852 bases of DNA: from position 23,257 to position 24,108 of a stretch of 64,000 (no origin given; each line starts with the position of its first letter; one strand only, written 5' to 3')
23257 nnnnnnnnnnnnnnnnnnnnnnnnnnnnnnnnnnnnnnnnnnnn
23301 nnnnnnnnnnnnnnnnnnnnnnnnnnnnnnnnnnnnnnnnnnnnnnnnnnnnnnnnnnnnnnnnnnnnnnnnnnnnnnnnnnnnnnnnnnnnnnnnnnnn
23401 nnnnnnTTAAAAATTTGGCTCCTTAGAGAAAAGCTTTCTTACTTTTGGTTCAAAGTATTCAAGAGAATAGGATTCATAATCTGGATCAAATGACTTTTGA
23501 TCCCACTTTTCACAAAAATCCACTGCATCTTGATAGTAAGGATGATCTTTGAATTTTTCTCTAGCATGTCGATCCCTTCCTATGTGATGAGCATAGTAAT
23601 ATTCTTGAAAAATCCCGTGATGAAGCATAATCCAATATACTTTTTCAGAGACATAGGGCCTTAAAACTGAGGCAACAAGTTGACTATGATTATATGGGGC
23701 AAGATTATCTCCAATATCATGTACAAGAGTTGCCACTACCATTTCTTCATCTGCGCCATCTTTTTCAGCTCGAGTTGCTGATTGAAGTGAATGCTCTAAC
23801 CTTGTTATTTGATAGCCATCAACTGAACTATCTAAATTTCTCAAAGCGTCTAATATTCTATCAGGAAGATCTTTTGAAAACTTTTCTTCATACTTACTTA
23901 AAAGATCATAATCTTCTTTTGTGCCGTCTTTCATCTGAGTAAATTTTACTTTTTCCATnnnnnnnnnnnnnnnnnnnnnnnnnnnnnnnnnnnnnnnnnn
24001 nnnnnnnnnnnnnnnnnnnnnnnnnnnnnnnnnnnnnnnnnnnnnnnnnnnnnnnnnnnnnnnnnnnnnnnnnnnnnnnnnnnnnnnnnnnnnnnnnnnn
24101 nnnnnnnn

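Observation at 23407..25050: Translationally coupled BBOX-like 2OG oxygenase and HD-domain protein: a TmpA/TmpB-type oxidative C-P cleavage pair, or a variant with a new substrate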

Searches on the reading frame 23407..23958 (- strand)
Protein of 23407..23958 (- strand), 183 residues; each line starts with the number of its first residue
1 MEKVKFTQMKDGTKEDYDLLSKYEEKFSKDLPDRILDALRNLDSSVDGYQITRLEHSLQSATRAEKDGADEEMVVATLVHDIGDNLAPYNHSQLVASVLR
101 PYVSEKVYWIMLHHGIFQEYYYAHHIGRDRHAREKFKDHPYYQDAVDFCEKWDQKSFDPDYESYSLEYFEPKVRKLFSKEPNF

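Call 3: search_protein_families(library=pfam, proteins=[window:23407-23958:-])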
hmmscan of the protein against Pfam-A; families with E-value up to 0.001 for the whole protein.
window:23407-23958:- (183 aa): 0 families

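Call 4: search_protein_families(library=ncbifam, proteins=[window:23407-23958:-])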
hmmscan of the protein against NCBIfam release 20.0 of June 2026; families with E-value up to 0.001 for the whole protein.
window:23407-23958:- (183 aa): 3 families
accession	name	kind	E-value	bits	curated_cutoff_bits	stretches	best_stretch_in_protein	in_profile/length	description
TIGR03276.1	Phn-HD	hypoth_equivalog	5.6e-11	42.3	214.6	1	47-87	20-60/179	phosphonate degradation HD-domain oxygenase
NF049941.1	HyMthAminphonOxyTmpB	equivalog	1.3e-09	38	300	1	47-85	24-62/188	(R)-1-hydroxy-2-trimethylaminoethylphosphonate oxygenase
NF052439.1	HMPDioxPhnZ1GIM8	equivalog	4.1e-07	29.7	300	1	28-87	19-78/199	hydroxymethylphosphonate dioxygenase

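Call 6: search_solved_structures(query=window:23407-23958:-, max_evalue=10, show_alignments=4)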
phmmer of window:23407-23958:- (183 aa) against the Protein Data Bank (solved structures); distinct sequences matched with E-value up to 10: 4.
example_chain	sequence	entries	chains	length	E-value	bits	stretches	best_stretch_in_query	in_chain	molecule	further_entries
4n71_A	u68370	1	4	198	1.8e-07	34.4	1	36-84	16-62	Predicted HD phosphohydrolase PhnZ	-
4mlm_A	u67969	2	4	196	2e-07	34.2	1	36-84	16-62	Predicted HD phosphohydrolase PhnZ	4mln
4n6w_A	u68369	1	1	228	2.9e-07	33.7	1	35-84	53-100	Predicted HD phosphohydrolase PhnZ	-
6npa_A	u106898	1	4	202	2.8e-05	27.2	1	43-87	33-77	TmpB, (R)-1-hydroxy-2-trimethylaminoethylphosphonate oxygenase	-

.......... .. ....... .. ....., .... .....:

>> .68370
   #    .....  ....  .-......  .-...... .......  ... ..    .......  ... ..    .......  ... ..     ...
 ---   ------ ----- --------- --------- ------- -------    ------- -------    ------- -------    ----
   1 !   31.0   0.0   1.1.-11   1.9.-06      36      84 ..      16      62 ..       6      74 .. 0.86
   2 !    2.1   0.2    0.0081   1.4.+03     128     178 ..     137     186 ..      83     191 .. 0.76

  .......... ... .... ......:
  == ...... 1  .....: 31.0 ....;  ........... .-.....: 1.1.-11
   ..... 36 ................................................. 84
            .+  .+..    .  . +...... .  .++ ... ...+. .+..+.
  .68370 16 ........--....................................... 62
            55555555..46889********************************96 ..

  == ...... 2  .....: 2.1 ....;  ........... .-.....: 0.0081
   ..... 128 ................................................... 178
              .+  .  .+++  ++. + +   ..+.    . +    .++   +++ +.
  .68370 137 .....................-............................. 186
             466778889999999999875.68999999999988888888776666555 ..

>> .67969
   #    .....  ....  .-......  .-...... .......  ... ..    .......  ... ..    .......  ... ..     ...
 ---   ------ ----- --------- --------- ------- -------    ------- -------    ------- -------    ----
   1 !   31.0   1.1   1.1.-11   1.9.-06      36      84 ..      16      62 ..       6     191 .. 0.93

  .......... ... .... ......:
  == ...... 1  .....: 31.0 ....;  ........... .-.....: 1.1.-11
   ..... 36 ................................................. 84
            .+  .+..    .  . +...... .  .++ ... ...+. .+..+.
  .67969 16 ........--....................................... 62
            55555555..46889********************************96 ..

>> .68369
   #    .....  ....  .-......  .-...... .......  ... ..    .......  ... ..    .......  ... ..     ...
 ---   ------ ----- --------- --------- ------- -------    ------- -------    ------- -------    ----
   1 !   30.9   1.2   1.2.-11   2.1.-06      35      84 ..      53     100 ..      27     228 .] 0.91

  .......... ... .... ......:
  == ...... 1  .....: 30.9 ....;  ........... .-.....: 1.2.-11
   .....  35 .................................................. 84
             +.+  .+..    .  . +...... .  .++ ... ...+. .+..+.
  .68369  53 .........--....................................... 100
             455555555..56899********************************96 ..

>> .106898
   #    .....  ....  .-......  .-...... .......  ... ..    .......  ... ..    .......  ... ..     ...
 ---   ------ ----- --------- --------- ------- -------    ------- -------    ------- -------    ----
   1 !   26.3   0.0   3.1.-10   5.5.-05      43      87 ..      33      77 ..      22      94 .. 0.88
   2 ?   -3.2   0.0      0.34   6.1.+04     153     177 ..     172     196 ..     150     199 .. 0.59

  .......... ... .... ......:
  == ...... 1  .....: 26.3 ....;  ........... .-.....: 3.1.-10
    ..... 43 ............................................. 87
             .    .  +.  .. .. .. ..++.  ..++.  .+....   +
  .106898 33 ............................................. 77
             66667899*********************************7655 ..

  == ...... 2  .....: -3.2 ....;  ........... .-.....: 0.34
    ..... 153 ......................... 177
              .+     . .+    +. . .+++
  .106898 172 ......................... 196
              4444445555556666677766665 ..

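Call 7: find_homologous_proteins(query=window:23407-23958:-)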
Query window:23407-23958:- (183 aa): 7977 proteins with E <= 0.001 among 8000 candidates; the best 120 are listed.
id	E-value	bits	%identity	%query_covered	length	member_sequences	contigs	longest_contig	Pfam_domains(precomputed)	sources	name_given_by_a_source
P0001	5.1e-118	409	98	100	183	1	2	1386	-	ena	-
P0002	6.2e-118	409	98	100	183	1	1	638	-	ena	-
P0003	7.1e-118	409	98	100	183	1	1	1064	-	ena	-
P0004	7.1e-118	409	98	100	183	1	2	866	-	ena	-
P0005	8.4e-118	409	98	100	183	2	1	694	-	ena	-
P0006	1.2e-117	408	98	100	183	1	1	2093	-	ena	-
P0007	1.4e-117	408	98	100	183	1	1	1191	-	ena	-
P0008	1.6e-117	408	98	100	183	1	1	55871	-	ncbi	-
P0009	1.6e-117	408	98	100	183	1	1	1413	-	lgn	-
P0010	1.7e-117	408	98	100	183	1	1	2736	-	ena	-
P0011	1.7e-117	408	98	100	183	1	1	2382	-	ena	-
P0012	2.0e-117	407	98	100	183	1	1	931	-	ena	-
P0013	2.2e-117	407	98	100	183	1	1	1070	-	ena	-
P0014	2.2e-117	407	98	100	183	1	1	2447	-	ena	-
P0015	2.3e-117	407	98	100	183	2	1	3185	-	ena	-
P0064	2.4e-114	397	93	100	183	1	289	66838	-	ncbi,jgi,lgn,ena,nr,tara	ncbi:HD domain-containing protein [Pelagibacteraceae bacterium]|jgi:predicted HD phosphohydrolase|nr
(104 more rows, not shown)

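Call 16: search_protein_representatives(protein=window:23407-23958:-)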
Query: 183 residues. Proteins with E-value up to 0.001 (for the whole library): 2284; up to 1e-10: 1245; up to 1e-30: 234. The best 150 are listed.
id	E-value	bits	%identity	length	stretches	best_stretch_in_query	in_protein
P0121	9.3e-71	253.7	64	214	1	1-173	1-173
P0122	1.9e-63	229.9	54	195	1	4-181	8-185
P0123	1.4e-62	227.0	58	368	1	4-179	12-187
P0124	5.9e-62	225.0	55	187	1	9-182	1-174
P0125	8.1e-62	224.6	57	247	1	3-178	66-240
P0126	6.2e-61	221.7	54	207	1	1-181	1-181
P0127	7.9e-61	221.3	53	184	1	1-183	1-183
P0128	6.3e-60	218.4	57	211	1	1-172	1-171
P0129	1.0e-59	217.7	53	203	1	5-181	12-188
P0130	4.9e-58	212.2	52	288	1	1-179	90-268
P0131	9.1e-55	201.6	53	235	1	1-163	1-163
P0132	5.8e-54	199.0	64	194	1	40-182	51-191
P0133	2.2e-53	197.1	51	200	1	3-181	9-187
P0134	2.4e-52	193.7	45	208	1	1-181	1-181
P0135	1.2e-51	191.4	48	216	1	1-178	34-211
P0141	1.2e-48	181.6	46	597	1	2-181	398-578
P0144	1.5e-47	178.1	47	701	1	2-181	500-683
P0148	1.4e-46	174.8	47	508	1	5-181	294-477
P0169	8.7e-43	162.5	42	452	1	4-182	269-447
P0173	7.5e-42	159.5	42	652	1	2-180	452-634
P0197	6.5e-40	153.2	43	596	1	2-181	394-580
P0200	1.2e-39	152.3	47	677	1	5-180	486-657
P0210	6.1e-39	150.0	52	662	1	43-182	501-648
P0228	2.7e-37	144.6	42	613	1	6-181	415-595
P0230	3.4e-37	144.3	45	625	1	31-181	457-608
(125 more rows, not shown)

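Call 17: search_protein_families(library=pfam, proteins=[P0141, P0144, P0148, P0169, P0173, P0197, P0200, P0228, P0230, P0210], max_evalue=0.001)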
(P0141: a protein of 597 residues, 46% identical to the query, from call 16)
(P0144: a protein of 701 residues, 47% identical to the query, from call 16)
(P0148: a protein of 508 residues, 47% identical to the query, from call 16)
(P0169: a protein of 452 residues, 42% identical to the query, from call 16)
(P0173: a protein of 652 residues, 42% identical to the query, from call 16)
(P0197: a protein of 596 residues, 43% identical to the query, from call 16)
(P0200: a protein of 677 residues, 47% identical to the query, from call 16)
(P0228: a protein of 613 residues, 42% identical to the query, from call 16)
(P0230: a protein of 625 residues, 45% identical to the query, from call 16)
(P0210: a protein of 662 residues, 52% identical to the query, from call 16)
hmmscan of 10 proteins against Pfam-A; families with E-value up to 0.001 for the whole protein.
P0141 (597 aa): 3 families
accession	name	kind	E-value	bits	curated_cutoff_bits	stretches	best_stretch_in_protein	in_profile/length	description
PF02668.22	TauD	-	2e-37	130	27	1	61-285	27-267/267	Taurine catabolism dioxygenase TauD, TfdA family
PF08943.16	CsiD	-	7.6e-06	25.8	27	1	122-275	137-279/294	CsiD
PF01966.28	HD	-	1.1e-05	26.2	22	1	451-521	2-94/116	HD domain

P0144 (701 aa): 2 families
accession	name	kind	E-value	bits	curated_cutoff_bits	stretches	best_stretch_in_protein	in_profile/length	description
PF02668.22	TauD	-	1.1e-30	107.9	27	1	150-416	7-267/267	Taurine catabolism dioxygenase TauD, TfdA family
PF01966.28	HD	-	8.1e-07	29.8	22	1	558-626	4-93/116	HD domain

P0148 (508 aa): 2 families
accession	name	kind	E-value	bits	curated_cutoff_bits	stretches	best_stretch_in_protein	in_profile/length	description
PF04116.19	FA_hydroxylase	-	6.8e-18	65.8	31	1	115-258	2-132/132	Fatty acid hydroxylase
PF01966.28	HD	-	0.00081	20.1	22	0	346-412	2-92/116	HD domain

P0169 (452 aa): 2 families
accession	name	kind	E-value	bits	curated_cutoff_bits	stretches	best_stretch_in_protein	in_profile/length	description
PF01370.27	Epimerase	-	9.9e-10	38.7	20.9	1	4-186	2-174/240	NAD dependent epimerase/dehydratase family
PF13460.12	NAD_binding_10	-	9.6e-09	35.8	27.2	1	7-217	1-183/184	NAD(P)H-binding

P0173 (652 aa): 3 families
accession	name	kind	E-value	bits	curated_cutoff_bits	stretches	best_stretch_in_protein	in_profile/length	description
PF02668.22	TauD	-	1e-24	88.3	27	1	169-422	23-267/267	Taurine catabolism dioxygenase TauD, TfdA family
PF01966.28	HD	-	2.7e-08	34.5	22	1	508-574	2-92/116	HD domain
PF06155.17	GBBH-like_N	-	2.7e-05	25.2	22.8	1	55-123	15-84/85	Gamma-butyrobetaine hydroxylase-like, N-terminal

P0197 (596 aa): 3 families
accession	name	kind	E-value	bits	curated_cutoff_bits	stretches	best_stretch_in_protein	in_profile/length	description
PF02668.22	TauD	-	1.1e-39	137.4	27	1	116-358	27-267/267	Taurine catabolism dioxygenase TauD, TfdA family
PF01966.28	HD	-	2.1e-05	25.2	22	1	452-525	4-93/116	HD domain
PF08943.16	CsiD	-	0.00029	20.6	27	0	309-355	242-288/294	CsiD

P0200 (677 aa): 3 families
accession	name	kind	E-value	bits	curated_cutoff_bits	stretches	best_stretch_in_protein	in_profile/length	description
PF02668.22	TauD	-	1.9e-40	139.9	27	1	168-408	15-267/267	Taurine catabolism dioxygenase TauD, TfdA family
PF06155.17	GBBH-like_N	-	1.5e-17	64.5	22.8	1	48-133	5-84/85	Gamma-butyrobetaine hydroxylase-like, N-terminal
PF01966.28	HD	-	6.2e-06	26.9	22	1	540-606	2-92/116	HD domain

P0228 (613 aa): 2 families
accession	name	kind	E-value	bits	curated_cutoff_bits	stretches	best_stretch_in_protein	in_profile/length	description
PF02668.22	TauD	-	4.6e-21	76.3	27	1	84-369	11-267/267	Taurine catabolism dioxygenase TauD, TfdA family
PF01966.28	HD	-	7.5e-05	23.4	22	1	467-531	2-90/116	HD domain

P0230 (625 aa): 2 families
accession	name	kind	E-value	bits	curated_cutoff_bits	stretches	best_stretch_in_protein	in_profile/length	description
PF02668.22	TauD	-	4.9e-30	105.8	27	1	146-379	24-267/267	Taurine catabolism dioxygenase TauD, TfdA family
PF01966.28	HD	-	3.4e-06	27.7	22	1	481-545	2-90/116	HD domain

P0210 (662 aa): 2 families
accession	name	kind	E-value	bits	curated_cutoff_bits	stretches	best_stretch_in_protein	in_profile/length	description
PF02668.22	TauD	-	1.2e-36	127.4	27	1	158-386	24-258/267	Taurine catabolism dioxygenase TauD, TfdA family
PF01966.28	HD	-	2.6e-05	24.9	22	1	514-576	4-90/116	HD domain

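Call 28: search_solved_structures(query=A1, max_evalue=1, show_alignments=4)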
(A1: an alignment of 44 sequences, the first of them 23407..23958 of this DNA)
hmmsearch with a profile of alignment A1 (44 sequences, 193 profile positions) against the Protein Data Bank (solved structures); distinct sequences matched with E-value up to 1: 6.
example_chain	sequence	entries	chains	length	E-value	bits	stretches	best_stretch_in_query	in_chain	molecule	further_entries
4mlm_A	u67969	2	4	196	2.5e-14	56.6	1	36-138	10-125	Predicted HD phosphohydrolase PhnZ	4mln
4n71_A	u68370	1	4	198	3e-14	56.3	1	36-137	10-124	Predicted HD phosphohydrolase PhnZ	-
4n6w_A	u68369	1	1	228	7.4e-14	55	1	34-138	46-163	Predicted HD phosphohydrolase PhnZ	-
6npa_A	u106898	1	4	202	9.4e-14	54.7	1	46-128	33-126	TmpB, (R)-1-hydroxy-2-trimethylaminoethylphosphonate oxygenase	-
8bmw_K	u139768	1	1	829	0.23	14.3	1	78-103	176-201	CRISPR-associated protein Cas10 (Type III-D)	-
4yf1_A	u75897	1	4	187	0.39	13.5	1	57-89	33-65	Lmo0812 protein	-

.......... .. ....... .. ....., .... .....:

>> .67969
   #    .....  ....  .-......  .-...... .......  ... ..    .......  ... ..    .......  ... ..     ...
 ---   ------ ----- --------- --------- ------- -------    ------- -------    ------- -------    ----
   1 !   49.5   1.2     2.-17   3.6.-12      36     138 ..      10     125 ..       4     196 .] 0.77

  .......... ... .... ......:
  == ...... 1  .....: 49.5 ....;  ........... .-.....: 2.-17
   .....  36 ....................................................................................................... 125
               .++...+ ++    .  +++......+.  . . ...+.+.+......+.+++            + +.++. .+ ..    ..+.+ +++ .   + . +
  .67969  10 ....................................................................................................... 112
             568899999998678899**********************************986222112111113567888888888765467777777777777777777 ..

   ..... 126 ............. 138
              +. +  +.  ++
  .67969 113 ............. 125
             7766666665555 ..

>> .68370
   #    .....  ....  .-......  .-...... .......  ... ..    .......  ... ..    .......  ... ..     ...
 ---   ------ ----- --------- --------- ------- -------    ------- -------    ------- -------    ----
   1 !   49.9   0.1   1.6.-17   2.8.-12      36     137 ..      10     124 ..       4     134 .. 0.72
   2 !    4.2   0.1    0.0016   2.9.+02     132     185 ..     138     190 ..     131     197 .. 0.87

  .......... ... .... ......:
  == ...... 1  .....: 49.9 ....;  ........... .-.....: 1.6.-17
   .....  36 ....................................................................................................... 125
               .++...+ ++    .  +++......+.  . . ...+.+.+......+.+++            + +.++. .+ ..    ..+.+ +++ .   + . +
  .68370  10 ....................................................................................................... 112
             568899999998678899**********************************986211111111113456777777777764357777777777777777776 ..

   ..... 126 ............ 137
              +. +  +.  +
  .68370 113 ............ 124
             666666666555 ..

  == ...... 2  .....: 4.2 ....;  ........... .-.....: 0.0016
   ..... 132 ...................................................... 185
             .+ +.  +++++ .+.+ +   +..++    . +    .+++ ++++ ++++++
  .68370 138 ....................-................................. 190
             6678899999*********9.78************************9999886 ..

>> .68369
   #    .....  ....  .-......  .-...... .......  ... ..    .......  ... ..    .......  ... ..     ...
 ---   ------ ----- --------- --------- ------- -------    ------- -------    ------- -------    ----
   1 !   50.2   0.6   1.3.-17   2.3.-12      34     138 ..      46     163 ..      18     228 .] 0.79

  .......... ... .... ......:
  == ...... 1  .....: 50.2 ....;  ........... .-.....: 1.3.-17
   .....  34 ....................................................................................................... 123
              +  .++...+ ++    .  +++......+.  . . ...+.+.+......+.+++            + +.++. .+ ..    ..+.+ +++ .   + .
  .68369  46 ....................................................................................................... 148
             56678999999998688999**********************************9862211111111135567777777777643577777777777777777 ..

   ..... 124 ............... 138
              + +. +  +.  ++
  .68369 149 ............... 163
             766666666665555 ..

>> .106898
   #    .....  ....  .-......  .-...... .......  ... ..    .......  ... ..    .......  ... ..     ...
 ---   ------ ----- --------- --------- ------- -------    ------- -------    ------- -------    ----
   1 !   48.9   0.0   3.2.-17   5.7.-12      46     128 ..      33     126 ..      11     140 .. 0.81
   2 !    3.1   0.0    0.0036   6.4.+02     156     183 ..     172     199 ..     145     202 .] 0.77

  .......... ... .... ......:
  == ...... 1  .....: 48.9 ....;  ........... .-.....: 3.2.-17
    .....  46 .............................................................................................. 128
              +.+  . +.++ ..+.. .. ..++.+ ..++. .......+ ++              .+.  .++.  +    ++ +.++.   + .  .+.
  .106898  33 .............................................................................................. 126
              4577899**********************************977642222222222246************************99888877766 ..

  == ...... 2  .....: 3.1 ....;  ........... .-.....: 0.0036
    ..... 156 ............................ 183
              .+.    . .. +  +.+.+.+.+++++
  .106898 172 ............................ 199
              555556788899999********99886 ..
